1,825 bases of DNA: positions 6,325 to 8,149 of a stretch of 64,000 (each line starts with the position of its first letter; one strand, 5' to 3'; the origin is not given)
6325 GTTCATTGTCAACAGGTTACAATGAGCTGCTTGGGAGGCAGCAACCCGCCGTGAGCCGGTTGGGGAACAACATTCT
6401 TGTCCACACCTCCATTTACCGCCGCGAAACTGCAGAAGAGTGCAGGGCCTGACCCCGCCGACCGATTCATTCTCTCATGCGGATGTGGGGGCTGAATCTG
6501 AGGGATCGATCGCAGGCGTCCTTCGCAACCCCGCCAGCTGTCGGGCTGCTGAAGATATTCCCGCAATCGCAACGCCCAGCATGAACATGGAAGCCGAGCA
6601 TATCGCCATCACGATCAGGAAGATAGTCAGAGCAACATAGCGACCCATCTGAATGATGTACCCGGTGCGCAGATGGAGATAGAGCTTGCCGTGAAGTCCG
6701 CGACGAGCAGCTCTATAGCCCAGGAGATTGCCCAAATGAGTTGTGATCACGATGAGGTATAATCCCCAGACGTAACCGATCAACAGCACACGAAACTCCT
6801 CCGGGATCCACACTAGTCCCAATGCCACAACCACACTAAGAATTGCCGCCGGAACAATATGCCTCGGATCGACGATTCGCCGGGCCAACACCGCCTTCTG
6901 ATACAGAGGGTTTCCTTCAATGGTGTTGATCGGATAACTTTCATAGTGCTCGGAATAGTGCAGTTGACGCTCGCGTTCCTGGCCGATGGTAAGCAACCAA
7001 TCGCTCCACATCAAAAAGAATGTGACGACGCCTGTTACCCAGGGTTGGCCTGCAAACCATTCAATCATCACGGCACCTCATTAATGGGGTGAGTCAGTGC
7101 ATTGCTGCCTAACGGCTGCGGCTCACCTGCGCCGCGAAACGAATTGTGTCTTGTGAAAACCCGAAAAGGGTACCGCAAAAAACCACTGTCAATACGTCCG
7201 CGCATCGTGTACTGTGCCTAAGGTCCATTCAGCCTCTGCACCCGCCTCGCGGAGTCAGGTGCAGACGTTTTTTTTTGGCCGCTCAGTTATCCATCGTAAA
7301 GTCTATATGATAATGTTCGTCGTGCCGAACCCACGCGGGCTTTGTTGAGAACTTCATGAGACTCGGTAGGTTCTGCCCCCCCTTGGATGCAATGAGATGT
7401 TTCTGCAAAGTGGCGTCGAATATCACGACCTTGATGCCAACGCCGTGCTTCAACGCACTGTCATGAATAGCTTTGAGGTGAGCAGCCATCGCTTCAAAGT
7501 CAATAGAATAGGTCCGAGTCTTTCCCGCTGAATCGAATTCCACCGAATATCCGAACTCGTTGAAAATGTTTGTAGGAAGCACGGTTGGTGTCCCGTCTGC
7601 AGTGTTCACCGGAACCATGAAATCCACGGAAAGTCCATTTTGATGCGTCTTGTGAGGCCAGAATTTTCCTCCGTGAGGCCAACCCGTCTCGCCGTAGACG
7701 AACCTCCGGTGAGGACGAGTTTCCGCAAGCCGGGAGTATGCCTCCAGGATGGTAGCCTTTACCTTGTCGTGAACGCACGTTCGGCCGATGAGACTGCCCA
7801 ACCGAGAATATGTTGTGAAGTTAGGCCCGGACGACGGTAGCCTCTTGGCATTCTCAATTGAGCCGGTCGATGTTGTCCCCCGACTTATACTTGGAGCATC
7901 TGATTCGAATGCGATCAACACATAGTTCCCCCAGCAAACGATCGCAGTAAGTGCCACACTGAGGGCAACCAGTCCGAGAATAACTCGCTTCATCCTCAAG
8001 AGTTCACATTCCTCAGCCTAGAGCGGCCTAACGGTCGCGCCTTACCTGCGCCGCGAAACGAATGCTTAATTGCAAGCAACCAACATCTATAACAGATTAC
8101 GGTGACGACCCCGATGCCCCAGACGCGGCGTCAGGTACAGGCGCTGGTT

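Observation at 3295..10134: Degenerate chromosomal integron: decayed intI divergent from an array of at least 6 cassettes with attC sites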

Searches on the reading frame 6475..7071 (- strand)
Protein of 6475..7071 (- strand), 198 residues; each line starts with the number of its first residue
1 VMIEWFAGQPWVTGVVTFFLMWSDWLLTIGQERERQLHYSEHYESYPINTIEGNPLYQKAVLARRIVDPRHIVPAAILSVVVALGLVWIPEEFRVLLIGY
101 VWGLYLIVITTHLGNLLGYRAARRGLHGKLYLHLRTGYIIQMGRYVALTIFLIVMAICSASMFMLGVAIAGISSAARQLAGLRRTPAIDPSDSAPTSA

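Call 14: search_protein_families(library=pfam, proteins=[window:6475-7071:-], max_evalue=0.01)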
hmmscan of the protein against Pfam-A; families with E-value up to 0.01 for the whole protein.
window:6475-7071:- (198 aa): 0 families

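Call 49: find_encoding_contigs(protein=window:6475-7071:-, flank=6000, max_places=6)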
Protein window:6475-7071:- (198 aa): no gene with exactly this product is on record in the collection.

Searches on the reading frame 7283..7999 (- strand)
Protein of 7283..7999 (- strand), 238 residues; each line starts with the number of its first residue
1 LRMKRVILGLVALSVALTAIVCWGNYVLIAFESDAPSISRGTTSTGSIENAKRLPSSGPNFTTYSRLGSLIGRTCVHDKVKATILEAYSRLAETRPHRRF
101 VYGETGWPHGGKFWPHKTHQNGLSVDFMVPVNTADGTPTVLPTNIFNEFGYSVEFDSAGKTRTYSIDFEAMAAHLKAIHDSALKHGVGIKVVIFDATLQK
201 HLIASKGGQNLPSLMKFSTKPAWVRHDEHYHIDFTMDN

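Call 14: search_protein_families(library=pfam, proteins=[window:7283-7999:-], max_evalue=0.01)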
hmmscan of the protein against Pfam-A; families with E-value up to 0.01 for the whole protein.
window:7283-7999:- (238 aa): 1 family
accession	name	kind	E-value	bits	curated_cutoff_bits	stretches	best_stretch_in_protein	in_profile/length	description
PF03411.18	Peptidase_M74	-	5.9e-09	36.3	25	1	41-233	3-182/240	Penicillin-insensitive murein endopeptidase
